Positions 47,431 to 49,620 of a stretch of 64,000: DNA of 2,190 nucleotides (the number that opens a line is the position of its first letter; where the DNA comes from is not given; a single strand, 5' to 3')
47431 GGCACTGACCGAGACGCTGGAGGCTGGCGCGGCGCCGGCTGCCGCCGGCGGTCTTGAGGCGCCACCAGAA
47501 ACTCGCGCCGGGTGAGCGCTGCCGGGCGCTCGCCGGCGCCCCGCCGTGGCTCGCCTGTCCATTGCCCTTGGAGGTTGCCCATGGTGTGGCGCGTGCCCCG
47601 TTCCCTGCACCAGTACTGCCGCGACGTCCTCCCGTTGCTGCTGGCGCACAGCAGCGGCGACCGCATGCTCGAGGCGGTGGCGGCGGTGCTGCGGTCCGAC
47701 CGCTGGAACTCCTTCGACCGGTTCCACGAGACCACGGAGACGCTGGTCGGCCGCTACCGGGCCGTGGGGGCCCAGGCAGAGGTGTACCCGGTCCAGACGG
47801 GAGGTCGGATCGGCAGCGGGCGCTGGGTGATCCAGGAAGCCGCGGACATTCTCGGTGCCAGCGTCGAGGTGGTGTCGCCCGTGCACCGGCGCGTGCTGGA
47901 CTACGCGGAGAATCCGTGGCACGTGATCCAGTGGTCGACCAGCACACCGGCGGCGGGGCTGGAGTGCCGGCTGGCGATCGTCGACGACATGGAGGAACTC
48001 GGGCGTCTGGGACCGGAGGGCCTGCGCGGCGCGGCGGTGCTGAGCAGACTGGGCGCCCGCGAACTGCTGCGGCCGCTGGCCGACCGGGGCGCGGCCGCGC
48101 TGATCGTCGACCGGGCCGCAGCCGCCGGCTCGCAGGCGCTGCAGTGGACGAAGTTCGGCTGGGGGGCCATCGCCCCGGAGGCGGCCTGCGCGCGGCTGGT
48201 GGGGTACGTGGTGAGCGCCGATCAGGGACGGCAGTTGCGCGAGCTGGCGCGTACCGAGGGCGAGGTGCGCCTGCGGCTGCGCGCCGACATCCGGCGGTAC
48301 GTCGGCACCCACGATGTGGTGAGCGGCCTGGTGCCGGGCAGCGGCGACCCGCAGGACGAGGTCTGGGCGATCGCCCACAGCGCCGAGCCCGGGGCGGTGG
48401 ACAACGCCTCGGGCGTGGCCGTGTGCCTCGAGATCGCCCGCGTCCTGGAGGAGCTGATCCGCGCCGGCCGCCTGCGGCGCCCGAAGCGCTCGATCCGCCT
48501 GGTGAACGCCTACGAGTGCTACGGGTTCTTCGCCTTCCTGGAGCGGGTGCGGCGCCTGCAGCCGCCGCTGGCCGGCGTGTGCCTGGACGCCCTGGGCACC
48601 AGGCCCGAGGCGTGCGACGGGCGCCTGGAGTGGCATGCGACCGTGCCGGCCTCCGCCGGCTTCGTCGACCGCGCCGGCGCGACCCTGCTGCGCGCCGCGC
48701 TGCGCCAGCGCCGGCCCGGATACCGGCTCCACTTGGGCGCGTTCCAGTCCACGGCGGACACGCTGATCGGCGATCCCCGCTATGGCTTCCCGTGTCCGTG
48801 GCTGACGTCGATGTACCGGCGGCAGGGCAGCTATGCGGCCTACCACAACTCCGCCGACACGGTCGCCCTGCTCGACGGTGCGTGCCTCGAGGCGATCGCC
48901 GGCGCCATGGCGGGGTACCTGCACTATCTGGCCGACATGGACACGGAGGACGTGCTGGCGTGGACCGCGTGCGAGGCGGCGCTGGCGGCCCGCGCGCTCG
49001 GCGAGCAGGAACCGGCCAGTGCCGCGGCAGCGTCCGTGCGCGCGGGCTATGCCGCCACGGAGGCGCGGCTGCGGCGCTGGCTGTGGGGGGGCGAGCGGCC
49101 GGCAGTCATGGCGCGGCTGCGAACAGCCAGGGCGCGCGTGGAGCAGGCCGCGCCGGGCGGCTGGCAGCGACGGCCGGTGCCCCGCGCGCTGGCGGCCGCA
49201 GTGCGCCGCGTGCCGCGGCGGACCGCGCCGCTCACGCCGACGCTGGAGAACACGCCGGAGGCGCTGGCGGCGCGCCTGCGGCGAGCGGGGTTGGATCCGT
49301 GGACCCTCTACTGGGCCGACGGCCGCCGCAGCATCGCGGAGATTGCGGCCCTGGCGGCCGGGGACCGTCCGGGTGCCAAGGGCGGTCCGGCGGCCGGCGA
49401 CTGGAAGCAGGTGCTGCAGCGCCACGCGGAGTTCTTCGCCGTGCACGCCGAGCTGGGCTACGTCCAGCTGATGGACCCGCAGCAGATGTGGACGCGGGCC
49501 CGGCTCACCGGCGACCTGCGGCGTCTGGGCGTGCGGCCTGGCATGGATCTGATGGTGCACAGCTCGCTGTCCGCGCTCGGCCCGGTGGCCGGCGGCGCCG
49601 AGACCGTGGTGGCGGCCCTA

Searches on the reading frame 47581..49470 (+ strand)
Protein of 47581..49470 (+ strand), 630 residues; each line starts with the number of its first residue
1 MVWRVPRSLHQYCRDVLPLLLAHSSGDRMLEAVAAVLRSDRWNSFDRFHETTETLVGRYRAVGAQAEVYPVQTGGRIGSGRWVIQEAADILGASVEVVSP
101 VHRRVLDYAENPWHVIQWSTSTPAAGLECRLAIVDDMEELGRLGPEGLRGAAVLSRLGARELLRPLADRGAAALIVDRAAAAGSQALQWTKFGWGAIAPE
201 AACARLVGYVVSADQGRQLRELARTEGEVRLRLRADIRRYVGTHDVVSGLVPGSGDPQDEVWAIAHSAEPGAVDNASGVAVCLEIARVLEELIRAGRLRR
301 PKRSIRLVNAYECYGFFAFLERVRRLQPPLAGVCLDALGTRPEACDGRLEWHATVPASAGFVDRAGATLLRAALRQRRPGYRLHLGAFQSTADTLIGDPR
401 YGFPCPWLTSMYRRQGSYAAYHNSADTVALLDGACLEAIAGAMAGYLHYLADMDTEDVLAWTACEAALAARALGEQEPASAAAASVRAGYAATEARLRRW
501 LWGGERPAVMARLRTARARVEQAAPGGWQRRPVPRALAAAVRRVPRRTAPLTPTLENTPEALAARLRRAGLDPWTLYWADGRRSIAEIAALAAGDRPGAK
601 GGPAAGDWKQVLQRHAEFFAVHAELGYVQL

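Call 32: search_solved_structures(query=A3, max_evalue=1, show_alignments=3)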
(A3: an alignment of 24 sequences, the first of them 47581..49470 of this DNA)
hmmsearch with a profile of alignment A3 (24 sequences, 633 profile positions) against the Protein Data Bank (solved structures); distinct sequences matched with E-value up to 1: 22.
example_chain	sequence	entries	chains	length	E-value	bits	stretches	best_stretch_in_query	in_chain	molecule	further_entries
4twe_A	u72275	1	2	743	7.4e-06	27.6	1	248-310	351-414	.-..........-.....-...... acidic dipeptidase-like protein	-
2ek8_A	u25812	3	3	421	2.1e-05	26.1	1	208-300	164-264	Aminopeptidase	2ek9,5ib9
3iib_A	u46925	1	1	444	0.00036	22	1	121-310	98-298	Peptidase M28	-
3fec_A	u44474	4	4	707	0.00092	20.7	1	249-309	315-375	Glutamate carboxypeptidase III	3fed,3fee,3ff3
8ac7_B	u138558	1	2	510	0.006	18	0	227-293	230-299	Keratinase KP1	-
6hc6_A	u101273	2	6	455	0.024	16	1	261-294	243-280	Aminopeptidase YwaD | Aminopeptidase Y (Arg Lys Leu preference)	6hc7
3b3t_A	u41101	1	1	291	0.053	14.8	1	269-309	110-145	Bacterial leucyl aminopeptidase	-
8acr_A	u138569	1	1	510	0.054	14.8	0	227-293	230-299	Keratinase KP1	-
5ara_T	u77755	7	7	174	0.12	13.6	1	442-536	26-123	ATP SYNTHASE F(0) COMPLEX SUBUNIT B1, MITOCHONDRIAL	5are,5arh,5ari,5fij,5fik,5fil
8ac9_A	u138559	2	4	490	0.14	13.5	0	227-293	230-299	Keratinase KP1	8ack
8acg_F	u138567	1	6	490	0.14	13.5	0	227-293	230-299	Keratinase KP1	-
3k9t_A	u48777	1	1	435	0.14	13.4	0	416-442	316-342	putative peptidase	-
2cly_A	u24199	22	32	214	0.21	12.9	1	442-536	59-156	ATP SYNTHASE B CHAIN, MITOCHONDRIAL | ATP synthase F(0) complex subunit B1, mitochondrial | ATP synthase peripheral stalk subunit b, mitochondrial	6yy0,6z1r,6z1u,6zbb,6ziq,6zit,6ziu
9vpb_Ab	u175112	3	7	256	0.33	12.2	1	442-536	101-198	ATP synthase peripheral stalk subunit b, mitochondrial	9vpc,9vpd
2anp_A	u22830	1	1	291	0.41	11.9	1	269-310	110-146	leucyl aminopeptidase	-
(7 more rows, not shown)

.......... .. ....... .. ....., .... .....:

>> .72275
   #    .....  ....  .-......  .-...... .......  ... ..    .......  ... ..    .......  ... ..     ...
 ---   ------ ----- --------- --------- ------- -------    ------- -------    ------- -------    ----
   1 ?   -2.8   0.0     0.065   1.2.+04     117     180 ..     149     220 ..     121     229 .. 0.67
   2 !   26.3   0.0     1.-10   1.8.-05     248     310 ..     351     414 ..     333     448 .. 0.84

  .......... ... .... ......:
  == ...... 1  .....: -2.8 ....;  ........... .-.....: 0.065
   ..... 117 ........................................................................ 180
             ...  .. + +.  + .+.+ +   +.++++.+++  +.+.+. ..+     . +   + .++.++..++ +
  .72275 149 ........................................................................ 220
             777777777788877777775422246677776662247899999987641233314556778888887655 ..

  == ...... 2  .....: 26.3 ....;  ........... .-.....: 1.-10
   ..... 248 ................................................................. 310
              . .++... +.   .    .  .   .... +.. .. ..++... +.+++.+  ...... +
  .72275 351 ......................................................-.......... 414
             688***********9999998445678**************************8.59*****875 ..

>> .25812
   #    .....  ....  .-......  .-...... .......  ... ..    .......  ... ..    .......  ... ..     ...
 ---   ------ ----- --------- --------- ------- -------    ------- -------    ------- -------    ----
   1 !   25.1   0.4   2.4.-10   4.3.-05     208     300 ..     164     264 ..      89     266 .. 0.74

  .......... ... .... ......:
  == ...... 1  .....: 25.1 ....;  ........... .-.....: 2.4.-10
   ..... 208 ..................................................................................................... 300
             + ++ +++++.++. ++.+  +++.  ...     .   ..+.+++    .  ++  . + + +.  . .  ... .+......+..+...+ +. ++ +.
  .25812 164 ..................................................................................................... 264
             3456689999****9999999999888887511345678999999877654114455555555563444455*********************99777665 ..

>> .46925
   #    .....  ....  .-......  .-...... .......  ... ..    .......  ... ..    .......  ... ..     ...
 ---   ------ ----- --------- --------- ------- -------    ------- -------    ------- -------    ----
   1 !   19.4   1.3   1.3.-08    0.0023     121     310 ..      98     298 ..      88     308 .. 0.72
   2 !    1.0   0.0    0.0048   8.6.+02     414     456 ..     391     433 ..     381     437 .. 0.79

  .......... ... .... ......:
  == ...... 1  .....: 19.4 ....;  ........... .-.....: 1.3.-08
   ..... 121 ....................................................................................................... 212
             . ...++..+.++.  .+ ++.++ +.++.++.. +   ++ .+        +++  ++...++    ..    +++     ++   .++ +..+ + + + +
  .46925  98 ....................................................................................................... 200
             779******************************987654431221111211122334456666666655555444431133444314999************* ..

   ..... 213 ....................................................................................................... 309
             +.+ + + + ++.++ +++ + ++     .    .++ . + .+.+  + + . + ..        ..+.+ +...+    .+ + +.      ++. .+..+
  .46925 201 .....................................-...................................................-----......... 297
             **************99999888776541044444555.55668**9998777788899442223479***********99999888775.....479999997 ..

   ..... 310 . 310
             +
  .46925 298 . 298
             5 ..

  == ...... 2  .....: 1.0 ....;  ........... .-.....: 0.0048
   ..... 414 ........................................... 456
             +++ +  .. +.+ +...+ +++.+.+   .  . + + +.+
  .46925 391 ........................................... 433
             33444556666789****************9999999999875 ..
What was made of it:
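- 47911..48300 (+): PA-like insert (apical or lid domain; aa ~111-240; boundaries approximate). The family profile aligns aa 121-310 with 3iib residues 98-298 (call 32).
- On Peptidase M28: Residue correspondence rests on the profile alignment to NAALADase-L (call 32) and on known M28 motifs.
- Checked: A family profile aligns the insert with the corresponding region of 3iib, chain residues 98-298 (call 32).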

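Call 38: search_protein_representatives(protein=window:47581-49470:+)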
Query: 630 residues. Proteins with E-value up to 0.001 (for the whole library): 1278; up to 1e-10: 725; up to 1e-30: 169. The best 150 are listed.
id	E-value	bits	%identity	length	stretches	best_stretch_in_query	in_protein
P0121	7.0e-192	655.5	49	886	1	8-630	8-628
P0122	3.3e-171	587.2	52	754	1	72-594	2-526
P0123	7.8e-171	586.0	49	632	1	18-630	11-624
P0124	2.4e-169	581.1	51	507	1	5-508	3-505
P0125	5.7e-160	550.1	51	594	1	29-596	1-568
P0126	1.0e-158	545.9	49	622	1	5-593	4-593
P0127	1.7e-146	505.6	44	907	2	6-614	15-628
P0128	1.7e-142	492.4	43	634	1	6-590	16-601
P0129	8.0e-141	486.9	44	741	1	5-595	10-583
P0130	5.6e-137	474.1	45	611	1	9-629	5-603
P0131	1.1e-134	466.6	40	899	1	8-595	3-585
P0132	2.8e-126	438.8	43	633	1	3-596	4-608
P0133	1.3e-117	410.2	49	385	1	5-383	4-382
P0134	5.7e-115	401.4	42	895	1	4-599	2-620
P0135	1.6e-108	380.1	34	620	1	9-620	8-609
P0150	2.8e-54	201.0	32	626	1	14-595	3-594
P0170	3.7e-44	167.5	33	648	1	14-596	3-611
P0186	4.5e-41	157.3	30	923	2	28-459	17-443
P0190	3.9e-40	154.3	32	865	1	13-462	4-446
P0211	2.5e-37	145.0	31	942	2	16-492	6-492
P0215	8.8e-37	143.2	30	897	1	27-485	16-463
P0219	2.1e-36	142.0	31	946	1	19-473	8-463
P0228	2.9e-35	138.2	31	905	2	22-454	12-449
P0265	1.6e-32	129.1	32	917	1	17-468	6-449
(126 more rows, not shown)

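Call 39: search_protein_families(library=pfam, proteins=[P0135, P0150, P0170, P0186, P0190, P0211, P0215, P0219, P0228, P0265], max_evalue=0.01)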
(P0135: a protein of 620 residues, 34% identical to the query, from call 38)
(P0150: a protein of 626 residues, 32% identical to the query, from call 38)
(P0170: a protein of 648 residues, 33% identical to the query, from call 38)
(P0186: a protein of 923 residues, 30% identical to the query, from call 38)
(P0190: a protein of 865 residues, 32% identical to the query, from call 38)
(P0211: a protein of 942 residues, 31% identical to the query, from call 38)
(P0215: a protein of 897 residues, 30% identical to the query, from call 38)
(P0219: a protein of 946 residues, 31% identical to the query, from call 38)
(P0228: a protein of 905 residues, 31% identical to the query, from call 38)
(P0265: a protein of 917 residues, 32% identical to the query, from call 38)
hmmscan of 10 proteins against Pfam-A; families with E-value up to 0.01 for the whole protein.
P0135 (620 aa): 2 families
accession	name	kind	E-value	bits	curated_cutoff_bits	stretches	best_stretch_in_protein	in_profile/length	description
PF04389.22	Peptidase_M28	-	2.9e-06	27.6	21.3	1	264-306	20-61/193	Peptidase family M28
PF16254.10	DUF4910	-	0.00014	21.2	26.6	0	374-430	170-231/247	Domain of unknown function (DUF4910)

P0150 (626 aa): 2 families
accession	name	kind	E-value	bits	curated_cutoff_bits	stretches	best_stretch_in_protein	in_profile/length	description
PF04389.22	Peptidase_M28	-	3.5e-11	43.6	21.3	1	239-424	2-184/193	Peptidase family M28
PF16254.10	DUF4910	-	0.0076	15.6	26.6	0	231-422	51-230/247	Domain of unknown function (DUF4910)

P0170 (648 aa): 1 family
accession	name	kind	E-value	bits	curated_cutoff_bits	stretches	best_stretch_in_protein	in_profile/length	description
PF04389.22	Peptidase_M28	-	8.2e-09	35.9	21.3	1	244-433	2-191/193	Peptidase family M28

P0186 (923 aa): 3 families
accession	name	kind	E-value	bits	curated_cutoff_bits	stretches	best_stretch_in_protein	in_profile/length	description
PF02522.19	Antibiotic_NAT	-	5.1e-45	154.3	25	1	676-892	2-231/232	Aminoglycoside 3-N-acetyltransferase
PF04389.22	Peptidase_M28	-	1.7e-10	41.4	21.3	1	249-424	14-186/193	Peptidase family M28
PF16254.10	DUF4910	-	0.00035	19.9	26.6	1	232-427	53-237/247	Domain of unknown function (DUF4910)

P0190 (865 aa): 3 families
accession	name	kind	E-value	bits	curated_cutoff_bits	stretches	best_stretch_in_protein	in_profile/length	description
PF02522.19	Antibiotic_NAT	-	2.7e-48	165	25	1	630-841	2-232/232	Aminoglycoside 3-N-acetyltransferase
PF04389.22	Peptidase_M28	-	1.5e-13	51.3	21.3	1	243-421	3-185/193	Peptidase family M28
PF16254.10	DUF4910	-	4.5e-08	32.7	26.6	1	68-422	41-234/247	Domain of unknown function (DUF4910)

P0211 (942 aa): 1 family
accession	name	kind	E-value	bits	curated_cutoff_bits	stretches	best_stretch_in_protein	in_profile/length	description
PF02522.19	Antibiotic_NAT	-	2.4e-49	168.4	25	1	679-897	2-229/232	Aminoglycoside 3-N-acetyltransferase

P0215 (897 aa): 2 families
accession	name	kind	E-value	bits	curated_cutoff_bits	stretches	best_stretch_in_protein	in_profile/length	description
PF02522.19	Antibiotic_NAT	-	2.2e-41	142.4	25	1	660-860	2-227/232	Aminoglycoside 3-N-acetyltransferase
PF04389.22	Peptidase_M28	-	1.7e-08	34.9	21.3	1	241-422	3-185/193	Peptidase family M28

P0219 (946 aa): 3 families
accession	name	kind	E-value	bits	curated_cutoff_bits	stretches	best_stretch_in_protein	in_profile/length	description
PF02522.19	Antibiotic_NAT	-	3.4e-44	151.6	25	1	676-900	2-229/232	Aminoglycoside 3-N-acetyltransferase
PF16254.10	DUF4910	-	4e-05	23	26.6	1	237-429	55-233/247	Domain of unknown function (DUF4910)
PF04389.22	Peptidase_M28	-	4.1e-05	23.8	21.3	1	267-430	31-186/193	Peptidase family M28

P0228 (905 aa): 3 families
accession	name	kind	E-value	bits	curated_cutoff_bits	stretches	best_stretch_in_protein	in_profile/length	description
PF02522.19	Antibiotic_NAT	-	5.4e-54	183.6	25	1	668-884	2-231/232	Aminoglycoside 3-N-acetyltransferase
PF04389.22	Peptidase_M28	-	8.8e-16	58.6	21.3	1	254-440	7-191/193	Peptidase family M28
PF16254.10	DUF4910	-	2.6e-10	40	26.6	1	241-436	51-235/247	Domain of unknown function (DUF4910)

P0265 (917 aa): 3 families
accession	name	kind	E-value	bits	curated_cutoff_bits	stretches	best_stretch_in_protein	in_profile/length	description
PF02522.19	Antibiotic_NAT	-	8.7e-43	147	25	1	688-890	2-227/232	Aminoglycoside 3-N-acetyltransferase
PF04389.22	Peptidase_M28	-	5.9e-11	42.9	21.3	1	255-427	15-191/193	Peptidase family M28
PF16254.10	DUF4910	-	7.1e-06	25.5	26.6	1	22-424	4-236/247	Domain of unknown function (DUF4910)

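Call 40: find_encoding_contigs(protein=P0150, flank=6000, max_places=4)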
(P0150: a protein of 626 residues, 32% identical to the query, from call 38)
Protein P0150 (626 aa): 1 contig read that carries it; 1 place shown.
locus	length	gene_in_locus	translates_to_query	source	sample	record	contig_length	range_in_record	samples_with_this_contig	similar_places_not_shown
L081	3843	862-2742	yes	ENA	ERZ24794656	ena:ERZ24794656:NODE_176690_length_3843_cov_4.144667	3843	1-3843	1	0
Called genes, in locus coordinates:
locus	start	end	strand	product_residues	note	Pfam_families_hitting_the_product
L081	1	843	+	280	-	?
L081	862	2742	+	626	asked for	PF04389:Peptidase_M28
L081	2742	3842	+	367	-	?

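Call 41: find_encoding_contigs(protein=P0170, flank=6000, max_places=4)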
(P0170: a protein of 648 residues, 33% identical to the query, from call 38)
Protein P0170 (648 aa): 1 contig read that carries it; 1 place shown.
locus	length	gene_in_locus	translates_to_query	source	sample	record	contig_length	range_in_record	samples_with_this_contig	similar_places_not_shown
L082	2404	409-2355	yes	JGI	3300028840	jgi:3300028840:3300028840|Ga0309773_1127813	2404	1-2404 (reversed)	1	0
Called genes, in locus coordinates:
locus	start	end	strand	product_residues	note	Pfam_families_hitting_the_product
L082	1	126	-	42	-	?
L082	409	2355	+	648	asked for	PF04389:Peptidase_M28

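Call 43: find_related_loci(query=A4, collection=metagenome_contigs, flank=6000)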
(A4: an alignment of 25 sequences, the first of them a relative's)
Query A4 (626 aa) in metagenome_contigs; peptide patterns used: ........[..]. (x = any residue, [..] = any of these).
600 stretches matched a pattern (row limit reached: there are more); 507 encode a relative of the query (tblastn E <= 1e-3); the best 80 are kept; 80 distinct loci.
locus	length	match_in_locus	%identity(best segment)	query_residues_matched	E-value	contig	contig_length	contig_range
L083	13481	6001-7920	38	1-621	2e-125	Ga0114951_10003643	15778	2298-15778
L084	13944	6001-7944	38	1-621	2e-125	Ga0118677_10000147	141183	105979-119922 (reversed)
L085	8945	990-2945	34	1-621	1e-98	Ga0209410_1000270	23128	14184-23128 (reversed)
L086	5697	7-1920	34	15-617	5e-97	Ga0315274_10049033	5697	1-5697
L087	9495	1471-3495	31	1-626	3e-91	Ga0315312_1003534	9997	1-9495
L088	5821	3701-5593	34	1-619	3e-90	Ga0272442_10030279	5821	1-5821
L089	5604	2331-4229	35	1-621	9e-90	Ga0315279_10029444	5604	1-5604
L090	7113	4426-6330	34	11-619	7e-89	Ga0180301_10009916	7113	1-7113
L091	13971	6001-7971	31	1-622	7e-88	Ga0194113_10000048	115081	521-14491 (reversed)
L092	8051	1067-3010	34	9-619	4e-87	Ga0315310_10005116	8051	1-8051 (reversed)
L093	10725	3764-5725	32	1-619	5e-85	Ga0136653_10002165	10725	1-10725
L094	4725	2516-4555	33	1-621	3e-83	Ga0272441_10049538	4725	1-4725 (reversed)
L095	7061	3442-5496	31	1-621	2e-83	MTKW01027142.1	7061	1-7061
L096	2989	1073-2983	34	1-582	7e-83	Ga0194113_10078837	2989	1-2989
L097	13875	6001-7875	31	3-622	3e-81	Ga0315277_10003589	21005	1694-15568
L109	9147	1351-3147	32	25-621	1e-76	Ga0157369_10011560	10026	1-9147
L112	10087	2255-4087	31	2-621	2e-76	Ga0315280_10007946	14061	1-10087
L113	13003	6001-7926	32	1-617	2e-75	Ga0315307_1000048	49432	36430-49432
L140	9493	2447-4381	30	1-617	7e-69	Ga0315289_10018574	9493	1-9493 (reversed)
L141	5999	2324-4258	30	1-617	6e-69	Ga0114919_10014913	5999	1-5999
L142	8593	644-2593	30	2-619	8e-69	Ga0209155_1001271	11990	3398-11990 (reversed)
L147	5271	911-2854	31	4-619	1e-68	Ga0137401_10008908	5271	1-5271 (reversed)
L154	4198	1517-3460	30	2-619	2e-68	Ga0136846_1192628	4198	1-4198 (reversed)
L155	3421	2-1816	33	39-617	4e-68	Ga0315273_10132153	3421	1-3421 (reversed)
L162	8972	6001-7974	31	2-619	1e-66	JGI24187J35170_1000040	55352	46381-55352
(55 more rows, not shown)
